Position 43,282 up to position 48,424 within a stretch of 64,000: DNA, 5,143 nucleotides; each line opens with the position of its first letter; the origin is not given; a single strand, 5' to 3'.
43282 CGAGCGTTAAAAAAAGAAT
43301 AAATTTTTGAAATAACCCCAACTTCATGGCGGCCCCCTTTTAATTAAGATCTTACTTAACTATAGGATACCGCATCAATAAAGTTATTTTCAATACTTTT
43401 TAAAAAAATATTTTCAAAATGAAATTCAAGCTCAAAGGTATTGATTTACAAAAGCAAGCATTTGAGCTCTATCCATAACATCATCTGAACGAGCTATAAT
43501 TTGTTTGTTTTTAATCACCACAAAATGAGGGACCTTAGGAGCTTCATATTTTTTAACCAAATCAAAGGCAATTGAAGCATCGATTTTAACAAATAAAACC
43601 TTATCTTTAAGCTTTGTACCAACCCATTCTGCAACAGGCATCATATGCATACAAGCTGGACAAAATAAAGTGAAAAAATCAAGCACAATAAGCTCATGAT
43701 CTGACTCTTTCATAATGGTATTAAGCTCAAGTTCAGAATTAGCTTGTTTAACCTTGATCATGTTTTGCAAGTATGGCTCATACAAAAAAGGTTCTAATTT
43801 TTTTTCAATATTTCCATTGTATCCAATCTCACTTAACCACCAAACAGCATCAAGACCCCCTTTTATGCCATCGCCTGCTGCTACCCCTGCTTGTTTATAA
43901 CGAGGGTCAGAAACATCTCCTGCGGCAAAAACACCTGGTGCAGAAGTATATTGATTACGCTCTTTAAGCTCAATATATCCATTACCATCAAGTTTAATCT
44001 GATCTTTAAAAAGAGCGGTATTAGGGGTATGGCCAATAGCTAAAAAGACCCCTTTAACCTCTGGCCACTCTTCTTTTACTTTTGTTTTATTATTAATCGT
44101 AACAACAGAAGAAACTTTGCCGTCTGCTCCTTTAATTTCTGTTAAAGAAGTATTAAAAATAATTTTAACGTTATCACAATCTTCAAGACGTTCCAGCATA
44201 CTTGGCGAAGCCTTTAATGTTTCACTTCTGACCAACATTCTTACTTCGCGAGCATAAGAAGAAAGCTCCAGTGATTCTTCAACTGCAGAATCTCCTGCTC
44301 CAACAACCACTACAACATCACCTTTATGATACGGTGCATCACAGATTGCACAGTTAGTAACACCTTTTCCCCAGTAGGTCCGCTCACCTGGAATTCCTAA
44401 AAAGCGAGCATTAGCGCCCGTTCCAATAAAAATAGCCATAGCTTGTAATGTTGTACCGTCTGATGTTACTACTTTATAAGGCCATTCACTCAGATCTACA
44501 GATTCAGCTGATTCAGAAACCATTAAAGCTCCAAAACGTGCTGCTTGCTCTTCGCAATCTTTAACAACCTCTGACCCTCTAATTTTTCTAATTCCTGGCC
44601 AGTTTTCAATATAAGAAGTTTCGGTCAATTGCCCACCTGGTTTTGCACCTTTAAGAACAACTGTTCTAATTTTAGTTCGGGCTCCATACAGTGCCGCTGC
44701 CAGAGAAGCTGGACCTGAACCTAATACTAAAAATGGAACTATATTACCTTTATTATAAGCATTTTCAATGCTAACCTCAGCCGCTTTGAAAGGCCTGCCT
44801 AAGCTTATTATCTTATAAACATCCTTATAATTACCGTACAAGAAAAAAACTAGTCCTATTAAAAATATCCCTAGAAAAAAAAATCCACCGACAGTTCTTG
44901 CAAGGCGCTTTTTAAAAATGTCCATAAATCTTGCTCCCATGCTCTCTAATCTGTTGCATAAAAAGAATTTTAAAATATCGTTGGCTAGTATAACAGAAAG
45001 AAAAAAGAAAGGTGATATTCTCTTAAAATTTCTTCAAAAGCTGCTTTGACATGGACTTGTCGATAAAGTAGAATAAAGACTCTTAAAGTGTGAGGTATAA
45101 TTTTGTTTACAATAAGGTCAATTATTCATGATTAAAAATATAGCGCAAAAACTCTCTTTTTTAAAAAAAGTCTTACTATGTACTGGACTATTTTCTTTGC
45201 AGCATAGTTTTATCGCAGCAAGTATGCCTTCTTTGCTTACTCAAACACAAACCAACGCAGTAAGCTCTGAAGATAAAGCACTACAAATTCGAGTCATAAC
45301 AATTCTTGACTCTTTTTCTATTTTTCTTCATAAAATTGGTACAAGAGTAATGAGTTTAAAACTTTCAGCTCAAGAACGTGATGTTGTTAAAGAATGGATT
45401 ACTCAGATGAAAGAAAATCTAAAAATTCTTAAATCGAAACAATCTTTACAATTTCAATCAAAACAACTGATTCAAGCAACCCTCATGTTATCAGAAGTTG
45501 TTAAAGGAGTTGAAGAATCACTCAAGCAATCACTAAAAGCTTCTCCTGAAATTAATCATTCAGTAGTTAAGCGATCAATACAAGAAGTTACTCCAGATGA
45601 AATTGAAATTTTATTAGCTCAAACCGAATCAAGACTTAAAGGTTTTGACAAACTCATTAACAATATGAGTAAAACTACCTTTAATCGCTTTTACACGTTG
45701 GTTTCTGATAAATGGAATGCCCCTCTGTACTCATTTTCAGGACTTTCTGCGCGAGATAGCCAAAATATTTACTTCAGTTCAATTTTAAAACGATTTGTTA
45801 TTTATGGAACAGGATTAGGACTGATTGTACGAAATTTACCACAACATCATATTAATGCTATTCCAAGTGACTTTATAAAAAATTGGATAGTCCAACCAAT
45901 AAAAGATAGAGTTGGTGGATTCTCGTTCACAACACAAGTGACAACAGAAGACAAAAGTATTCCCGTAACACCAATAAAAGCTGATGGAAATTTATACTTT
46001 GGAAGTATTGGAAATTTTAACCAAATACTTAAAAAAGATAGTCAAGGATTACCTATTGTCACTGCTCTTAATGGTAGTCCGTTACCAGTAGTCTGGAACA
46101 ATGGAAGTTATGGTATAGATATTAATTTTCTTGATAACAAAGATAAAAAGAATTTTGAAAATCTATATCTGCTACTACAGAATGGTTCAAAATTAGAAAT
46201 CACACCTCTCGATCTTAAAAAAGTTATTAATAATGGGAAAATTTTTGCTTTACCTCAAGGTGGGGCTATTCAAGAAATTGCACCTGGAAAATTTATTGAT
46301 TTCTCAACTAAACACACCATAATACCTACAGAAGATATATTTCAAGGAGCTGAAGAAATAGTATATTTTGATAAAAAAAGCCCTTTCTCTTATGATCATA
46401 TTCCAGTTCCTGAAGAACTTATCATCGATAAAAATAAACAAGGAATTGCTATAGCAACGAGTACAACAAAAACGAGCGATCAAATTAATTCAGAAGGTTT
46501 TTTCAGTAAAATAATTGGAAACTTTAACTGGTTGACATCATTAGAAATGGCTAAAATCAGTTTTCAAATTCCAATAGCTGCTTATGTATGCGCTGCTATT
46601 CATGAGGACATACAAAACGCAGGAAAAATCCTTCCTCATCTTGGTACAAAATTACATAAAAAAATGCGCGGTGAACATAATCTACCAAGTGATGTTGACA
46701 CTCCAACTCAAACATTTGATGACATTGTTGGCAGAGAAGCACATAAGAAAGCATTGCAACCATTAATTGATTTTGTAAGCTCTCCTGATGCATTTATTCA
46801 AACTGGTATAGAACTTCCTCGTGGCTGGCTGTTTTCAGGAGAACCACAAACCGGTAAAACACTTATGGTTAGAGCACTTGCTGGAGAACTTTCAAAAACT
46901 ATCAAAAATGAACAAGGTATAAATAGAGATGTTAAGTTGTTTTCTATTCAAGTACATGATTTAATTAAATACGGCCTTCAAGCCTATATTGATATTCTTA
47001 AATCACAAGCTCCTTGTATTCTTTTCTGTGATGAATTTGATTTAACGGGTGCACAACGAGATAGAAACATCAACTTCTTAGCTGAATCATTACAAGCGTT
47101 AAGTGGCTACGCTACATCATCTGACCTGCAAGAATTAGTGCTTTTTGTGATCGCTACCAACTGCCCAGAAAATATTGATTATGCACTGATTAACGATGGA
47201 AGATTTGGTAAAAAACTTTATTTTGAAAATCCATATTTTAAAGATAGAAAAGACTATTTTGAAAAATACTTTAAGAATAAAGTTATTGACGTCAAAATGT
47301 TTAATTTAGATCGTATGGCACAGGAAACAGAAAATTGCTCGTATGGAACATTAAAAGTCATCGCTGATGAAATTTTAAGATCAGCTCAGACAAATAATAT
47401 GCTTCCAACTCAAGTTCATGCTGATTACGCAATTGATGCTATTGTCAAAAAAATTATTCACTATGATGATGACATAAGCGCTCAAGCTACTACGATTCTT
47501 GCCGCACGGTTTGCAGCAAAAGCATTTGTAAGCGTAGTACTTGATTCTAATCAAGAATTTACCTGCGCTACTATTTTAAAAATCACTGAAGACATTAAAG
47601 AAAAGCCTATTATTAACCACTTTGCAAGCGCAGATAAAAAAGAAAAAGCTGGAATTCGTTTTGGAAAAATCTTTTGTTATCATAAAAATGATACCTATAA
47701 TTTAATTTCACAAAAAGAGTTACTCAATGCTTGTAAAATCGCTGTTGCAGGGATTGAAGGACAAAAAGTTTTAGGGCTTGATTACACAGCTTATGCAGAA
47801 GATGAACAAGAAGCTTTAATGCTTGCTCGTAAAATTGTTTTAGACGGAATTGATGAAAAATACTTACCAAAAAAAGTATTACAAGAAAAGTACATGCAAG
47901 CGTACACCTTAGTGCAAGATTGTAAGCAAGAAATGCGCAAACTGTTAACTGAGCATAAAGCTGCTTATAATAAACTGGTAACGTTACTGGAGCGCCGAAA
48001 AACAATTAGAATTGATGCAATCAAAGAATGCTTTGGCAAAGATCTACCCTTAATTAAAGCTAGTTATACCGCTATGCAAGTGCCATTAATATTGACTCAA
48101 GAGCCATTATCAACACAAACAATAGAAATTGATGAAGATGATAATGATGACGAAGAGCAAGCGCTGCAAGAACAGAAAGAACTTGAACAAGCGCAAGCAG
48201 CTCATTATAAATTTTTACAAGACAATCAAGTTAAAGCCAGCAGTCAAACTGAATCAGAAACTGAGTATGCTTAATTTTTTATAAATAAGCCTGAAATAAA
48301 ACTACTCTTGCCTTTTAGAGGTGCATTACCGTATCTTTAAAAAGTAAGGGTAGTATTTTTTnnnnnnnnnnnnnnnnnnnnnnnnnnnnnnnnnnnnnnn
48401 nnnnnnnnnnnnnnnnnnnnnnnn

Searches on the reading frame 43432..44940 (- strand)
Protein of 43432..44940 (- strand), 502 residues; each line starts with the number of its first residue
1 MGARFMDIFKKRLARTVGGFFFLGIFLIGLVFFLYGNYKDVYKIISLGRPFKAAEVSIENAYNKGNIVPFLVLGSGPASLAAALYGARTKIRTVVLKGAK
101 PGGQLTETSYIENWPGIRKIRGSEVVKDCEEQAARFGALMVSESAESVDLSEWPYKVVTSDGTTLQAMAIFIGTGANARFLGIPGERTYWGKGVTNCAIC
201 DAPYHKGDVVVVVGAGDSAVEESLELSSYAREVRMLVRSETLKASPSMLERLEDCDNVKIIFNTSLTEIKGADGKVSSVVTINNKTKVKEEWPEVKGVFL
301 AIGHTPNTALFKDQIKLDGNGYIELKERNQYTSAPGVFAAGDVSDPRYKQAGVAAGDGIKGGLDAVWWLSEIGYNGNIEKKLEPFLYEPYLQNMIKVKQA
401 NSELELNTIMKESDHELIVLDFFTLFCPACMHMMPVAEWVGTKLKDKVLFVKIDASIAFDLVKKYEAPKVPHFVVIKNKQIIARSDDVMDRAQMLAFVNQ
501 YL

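Call 5: search_protein_families(library=pfam, proteins=[window:43432-44940:-], max_evalue=0.01)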
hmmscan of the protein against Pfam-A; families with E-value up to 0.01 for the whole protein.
window:43432-44940:- (502 aa): 5 families
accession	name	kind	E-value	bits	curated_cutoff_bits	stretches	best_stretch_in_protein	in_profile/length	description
PF07992.20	Pyr_redox_2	-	1.5e-41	143.2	26.1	1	71-358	4-291/291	Pyridine nucleotide-disulphide oxidoreductase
PF13738.12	Pyr_redox_3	-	8.7e-23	81.5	30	1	140-341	99-305/305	Pyridine nucleotide-disulphide oxidoreductase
PF00085.26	Thioredoxin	-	5.9e-13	49.2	23.5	1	410-499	14-102/103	Thioredoxin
PF00070.33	Pyr_redox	-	4e-11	43.7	22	1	210-281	2-79/82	Pyridine nucleotide-disulphide oxidoreductase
PF13905.12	Thioredoxin_8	-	0.0087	16.8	27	0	416-453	2-41/94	Thioredoxin-like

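Call 6: search_protein_families(library=ncbifam, proteins=[window:43432-44940:-], max_evalue=0.01)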
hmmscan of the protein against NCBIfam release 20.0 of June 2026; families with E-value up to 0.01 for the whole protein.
window:43432-44940:- (502 aa): 55 families (the best 25 are shown)
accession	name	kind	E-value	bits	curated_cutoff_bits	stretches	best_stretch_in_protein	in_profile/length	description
TIGR01292.1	TRX_reduct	equivalog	4.6e-93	311.3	343.45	1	71-365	4-296/300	thioredoxin-disulfide reductase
TIGR03143.1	AhpF_homolog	hypoth_equivalog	7.7e-69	232.7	687.65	1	67-359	4-298/555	putative alkyl hydroperoxide reductase F subunit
TIGR03140.1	AhpF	equivalog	6.8e-67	226.2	502.9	1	62-365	207-508/515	alkyl hydroperoxide reductase subunit F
NF007614.0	PRK10262.1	equivalog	2.4e-64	217.5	644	1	70-370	9-315/321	thioredoxin-disulfide reductase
TIGR02053.1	MerA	equivalog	1.2e-15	57.5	454.45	1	160-359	122-322/465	mercury(II) reductase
TIGR04018.1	Bthiol_YpdA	hypoth_equivalog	7.8e-15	54.5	339.9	1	146-344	94-289/316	YpdA family putative bacillithiol disulfide reductase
TIGR01350.1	lipoamide_DH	equivalog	1.5e-12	46.9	408.8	1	163-346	128-311/461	dihydrolipoyl dehydrogenase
NF004776.0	PRK06116.1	equivalog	8.7e-12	44.8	480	1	156-345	121-306/450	glutathione-disulfide reductase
NF004944.0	PRK06292.2-2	equivalog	1e-11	44.2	619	1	156-345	120-307/460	dihydrolipoyl dehydrogenase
TIGR01316.1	gltA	equivalog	1.1e-11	44.2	471.75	1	70-344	136-425/449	NADPH-dependent glutamate synthase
NF046103.1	NOXase_Strep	equivalog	4.2e-11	42.5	600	1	209-344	149-281/442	H2O-forming NADH oxidase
TIGR01068.1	thioredoxin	equivalog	4.6e-11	42.8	96.8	1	408-501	8-100/101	thioredoxin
NF009409.0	PRK12770.1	subfamily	4.8e-11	42.3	343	1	72-365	23-346/360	putative glutamate synthase subunit beta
TIGR03385.1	CoA_CoA_reduc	equivalog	5.2e-11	42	578.8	1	171-346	108-285/439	CoA-disulfide reductase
TIGR01421.1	gluta_reduc_1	equivalog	4.3e-10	39.4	556.15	1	158-344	121-305/450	glutathione-disulfide reductase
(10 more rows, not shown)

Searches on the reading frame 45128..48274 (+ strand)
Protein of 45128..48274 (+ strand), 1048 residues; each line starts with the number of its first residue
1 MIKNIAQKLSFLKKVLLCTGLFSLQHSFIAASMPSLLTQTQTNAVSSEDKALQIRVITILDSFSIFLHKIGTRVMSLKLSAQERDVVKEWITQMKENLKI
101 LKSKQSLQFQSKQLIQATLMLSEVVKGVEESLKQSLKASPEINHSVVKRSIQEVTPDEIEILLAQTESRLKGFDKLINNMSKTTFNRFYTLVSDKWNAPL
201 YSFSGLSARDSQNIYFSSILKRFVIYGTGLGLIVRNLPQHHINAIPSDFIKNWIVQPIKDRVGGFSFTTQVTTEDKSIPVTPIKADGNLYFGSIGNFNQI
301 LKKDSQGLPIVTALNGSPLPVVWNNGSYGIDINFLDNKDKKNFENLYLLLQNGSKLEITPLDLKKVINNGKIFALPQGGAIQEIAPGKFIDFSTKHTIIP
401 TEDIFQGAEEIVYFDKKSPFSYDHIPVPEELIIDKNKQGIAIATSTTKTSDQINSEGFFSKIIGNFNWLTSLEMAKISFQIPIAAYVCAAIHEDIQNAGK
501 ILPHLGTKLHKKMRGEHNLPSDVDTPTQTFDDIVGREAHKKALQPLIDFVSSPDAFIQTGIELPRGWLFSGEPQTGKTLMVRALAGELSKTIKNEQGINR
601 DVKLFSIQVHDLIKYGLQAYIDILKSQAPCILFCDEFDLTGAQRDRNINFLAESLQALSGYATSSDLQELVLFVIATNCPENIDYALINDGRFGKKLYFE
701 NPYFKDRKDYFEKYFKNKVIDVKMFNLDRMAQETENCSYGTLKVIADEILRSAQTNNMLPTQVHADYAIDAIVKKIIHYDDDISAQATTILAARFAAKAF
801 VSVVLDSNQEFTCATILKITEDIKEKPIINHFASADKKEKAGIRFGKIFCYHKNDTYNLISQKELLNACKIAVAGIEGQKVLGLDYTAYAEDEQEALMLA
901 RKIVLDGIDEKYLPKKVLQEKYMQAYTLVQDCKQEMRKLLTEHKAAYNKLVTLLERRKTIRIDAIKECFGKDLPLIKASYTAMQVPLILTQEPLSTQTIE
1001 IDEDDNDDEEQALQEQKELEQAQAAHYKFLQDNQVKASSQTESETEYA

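Call 5: search_protein_families(library=pfam, proteins=[window:45128-48274:+], max_evalue=0.01)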
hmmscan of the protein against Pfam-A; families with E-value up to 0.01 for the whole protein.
window:45128-48274:+ (1048 aa): 1 family
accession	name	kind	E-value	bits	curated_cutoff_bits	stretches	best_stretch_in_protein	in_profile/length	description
PF00004.35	AAA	-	9.9e-18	65.3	21.2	1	568-700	2-130/131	ATPase family associated with various cellular activities (AAA)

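Call 6: search_protein_families(library=ncbifam, proteins=[window:45128-48274:+], max_evalue=0.01)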
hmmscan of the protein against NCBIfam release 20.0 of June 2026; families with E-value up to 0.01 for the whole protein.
window:45128-48274:+ (1048 aa): 10 families
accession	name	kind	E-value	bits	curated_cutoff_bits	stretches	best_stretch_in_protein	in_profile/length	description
TIGR01241.2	FtsH_fam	equivalog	2.7e-31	109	600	1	524-817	155-447/598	ATP-dependent zinc metalloprotease FtsH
TIGR01242.2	TIGR01242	subfamily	7.4e-20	71.2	500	1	524-757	107-339/362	proteasome-activating nucleotidase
NF003069.1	PRK03992.1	subfamily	4.2e-19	68.9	500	1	524-751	124-350/379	proteasome-activating nucleotidase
TIGR01243.1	CDC48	subfamily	1.6e-17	63.1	802.65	1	523-750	445-669/733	CDC48 family AAA ATPase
NF008004.0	PRK10733.1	equivalog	4.8e-17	61.2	1008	1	527-770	148-390/644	ATP-dependent zinc metalloprotease FtsH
NF041006.2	cell_div_CdvC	equivalog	1.7e-15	56.8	650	1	524-744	96-313/370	cell division protein CdvC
NF047747.1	PrtsmActNtasePan2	equivalog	2.8e-13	49.9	700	1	524-748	144-367/397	proteasome-activating nucleotidase Pan2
NF042959.1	IteA_antiphage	equivalog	3.1e-13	49.6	510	1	522-764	83-315/367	anti-phage ATPase IteA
NF047748.1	PrtsmActNtasePan1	equivalog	7.4e-13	48.3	750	1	525-750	142-366/405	proteasome-activating nucleotidase Pan1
TIGR03689.1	pup_AAA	equivalog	1.5e-08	33.9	504.75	1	524-799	175-454/512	proteasome ATPase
